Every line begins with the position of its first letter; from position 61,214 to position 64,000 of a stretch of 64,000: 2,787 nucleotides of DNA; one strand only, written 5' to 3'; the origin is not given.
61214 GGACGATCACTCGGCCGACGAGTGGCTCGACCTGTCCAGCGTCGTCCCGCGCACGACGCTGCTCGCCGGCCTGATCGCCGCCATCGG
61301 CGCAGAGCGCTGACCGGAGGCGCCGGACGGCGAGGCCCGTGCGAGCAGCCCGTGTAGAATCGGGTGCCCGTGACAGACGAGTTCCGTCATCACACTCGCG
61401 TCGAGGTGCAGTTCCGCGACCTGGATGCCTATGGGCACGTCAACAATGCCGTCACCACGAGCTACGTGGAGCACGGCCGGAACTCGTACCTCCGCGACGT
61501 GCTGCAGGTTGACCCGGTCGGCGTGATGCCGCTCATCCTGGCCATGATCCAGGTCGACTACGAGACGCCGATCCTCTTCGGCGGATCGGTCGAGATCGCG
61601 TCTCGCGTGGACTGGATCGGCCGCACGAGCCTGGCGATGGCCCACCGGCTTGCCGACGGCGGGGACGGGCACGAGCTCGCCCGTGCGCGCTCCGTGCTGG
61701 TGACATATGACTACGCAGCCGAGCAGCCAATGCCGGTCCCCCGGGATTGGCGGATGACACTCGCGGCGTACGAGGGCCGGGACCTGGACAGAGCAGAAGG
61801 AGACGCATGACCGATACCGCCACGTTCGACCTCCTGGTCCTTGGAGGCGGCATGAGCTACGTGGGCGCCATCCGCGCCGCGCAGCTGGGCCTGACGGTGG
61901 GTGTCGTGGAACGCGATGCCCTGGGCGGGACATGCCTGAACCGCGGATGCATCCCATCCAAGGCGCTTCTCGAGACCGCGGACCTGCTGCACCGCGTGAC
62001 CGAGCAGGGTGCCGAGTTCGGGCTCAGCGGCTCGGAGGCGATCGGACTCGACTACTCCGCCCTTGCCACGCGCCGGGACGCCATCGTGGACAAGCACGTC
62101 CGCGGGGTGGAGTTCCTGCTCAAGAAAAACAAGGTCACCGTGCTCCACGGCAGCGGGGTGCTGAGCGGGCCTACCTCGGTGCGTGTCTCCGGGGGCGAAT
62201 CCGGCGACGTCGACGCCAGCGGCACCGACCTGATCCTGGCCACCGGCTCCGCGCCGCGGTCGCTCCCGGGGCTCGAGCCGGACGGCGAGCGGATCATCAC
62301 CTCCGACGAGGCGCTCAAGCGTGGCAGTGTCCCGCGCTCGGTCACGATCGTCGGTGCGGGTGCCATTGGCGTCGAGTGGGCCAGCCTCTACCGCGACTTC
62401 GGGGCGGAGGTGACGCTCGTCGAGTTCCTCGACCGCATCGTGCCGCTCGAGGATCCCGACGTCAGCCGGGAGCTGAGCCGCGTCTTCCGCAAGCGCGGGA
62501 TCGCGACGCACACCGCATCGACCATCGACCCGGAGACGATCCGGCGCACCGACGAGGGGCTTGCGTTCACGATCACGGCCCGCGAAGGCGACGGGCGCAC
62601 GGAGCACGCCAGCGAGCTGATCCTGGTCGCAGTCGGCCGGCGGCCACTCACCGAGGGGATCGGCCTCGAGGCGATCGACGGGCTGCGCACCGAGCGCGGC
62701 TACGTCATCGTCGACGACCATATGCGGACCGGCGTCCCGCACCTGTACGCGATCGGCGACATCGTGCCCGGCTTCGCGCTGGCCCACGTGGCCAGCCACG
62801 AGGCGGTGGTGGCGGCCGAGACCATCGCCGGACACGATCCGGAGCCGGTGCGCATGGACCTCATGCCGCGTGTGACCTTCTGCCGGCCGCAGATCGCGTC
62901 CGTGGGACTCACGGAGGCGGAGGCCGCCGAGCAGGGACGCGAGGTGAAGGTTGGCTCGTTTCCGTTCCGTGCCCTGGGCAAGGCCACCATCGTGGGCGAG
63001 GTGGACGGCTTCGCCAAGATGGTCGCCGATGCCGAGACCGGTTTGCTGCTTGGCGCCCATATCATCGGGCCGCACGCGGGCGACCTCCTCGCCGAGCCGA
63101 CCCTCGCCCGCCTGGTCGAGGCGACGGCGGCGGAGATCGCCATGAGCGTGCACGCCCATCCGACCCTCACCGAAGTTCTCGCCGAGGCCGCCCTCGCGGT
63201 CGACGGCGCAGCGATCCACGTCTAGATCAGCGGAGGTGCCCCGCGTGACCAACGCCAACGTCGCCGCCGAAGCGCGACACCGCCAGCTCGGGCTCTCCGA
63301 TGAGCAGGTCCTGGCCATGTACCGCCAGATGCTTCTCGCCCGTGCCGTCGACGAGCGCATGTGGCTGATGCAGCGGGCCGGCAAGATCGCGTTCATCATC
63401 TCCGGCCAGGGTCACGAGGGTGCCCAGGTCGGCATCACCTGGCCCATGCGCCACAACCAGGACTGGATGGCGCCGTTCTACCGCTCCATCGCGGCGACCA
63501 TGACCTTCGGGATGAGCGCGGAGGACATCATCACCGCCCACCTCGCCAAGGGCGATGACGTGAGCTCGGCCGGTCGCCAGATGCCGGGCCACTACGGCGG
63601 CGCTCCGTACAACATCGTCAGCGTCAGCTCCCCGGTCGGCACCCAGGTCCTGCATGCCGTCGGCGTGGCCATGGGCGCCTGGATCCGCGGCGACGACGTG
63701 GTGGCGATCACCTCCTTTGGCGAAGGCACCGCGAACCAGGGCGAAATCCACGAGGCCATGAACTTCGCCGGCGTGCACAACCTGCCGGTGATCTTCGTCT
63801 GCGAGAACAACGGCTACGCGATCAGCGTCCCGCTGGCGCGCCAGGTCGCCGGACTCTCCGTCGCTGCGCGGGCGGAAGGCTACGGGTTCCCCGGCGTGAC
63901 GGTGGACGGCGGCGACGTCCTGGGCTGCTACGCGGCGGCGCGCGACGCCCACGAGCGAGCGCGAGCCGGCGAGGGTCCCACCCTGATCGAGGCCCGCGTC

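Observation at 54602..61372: Complete cyanophycin storage/mobilisation locus in a non-cyanobacterial high-GC genome, with two non-standard components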

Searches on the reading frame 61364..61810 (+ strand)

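Call 45: search_protein_families(library=pfam, proteins=[window:61364-61810:+], max_evalue=0.0001)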
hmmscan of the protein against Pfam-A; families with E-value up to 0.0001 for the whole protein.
window:61364-61810:+ (148 aa): 3 families
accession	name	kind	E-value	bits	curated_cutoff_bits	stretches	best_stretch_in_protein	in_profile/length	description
PF13279.12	4HBT_2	-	4.6e-18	66.3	25.5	1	15-128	1-117/122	Thioesterase-like superfamily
PF03061.28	4HBT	-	5.9e-09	36.6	20.6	1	23-101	1-75/79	Thioesterase superfamily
PF20791.3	Acyl-ACP_TE_C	-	3.9e-07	30.6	21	1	9-108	8-95/101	Acyl-ACP thioesterase C-terminal domain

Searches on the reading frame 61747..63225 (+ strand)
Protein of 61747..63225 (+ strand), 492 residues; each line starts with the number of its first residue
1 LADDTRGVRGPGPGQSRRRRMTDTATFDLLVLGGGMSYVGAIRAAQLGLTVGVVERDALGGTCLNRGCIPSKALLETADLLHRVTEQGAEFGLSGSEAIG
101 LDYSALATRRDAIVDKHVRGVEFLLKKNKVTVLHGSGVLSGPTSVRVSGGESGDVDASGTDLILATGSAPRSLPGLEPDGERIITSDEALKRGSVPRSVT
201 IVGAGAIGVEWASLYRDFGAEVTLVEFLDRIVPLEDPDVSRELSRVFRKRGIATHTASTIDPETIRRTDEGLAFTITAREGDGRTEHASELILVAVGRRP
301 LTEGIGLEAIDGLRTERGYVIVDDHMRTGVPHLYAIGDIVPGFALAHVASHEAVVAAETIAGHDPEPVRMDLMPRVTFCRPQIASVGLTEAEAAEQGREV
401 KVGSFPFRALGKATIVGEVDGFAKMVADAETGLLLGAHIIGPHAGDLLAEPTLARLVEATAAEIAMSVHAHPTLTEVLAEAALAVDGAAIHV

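Call 5: search_protein_families(library=pfam, proteins=[window:61747-63225:+], max_evalue=0.01)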
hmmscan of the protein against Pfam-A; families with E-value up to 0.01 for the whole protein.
window:61747-63225:+ (492 aa): 5 families
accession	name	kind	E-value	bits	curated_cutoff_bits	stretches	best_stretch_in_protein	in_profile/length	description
PF07992.20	Pyr_redox_2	-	9.8e-59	199.6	26.1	1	27-353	1-291/291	Pyridine nucleotide-disulphide oxidoreductase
PF02852.28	Pyr_redox_dim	-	3.2e-35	121.1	25.3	1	373-482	1-110/110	Pyridine nucleotide-disulphide oxidoreductase, dimerisation domain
PF00070.33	Pyr_redox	-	2.9e-17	63.4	22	1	199-260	2-63/82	Pyridine nucleotide-disulphide oxidoreductase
PF02737.24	3HCDH_N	-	0.00094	19.6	22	1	199-257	2-60/180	3-hydroxyacyl-CoA dehydrogenase, NAD binding domain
PF13434.12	Lys_Orn_oxgnase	-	0.0077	15.8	21.3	0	155-242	144-236/339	L-lysine 6-monooxygenase/L-ornithine 5-monooxygenase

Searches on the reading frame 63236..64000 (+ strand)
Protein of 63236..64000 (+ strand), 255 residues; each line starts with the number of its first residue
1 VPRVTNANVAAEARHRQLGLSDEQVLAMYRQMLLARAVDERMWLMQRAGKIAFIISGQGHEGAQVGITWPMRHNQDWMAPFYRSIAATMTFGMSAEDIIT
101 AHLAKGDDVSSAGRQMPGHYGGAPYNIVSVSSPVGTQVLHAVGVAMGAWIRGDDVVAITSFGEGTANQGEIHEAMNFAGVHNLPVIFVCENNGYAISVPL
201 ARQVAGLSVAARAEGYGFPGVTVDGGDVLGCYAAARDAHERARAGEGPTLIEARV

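Call 45: search_protein_families(library=pfam, proteins=[window:63236-64000:+], max_evalue=0.0001)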
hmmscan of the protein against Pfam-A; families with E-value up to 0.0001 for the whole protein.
window:63236-64000:+ (255 aa): 1 family
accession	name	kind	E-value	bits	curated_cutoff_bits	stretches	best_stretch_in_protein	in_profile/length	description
PF00676.26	E1_dh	-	2.1e-61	208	22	1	29-253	1-222/300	Dehydrogenase E1 component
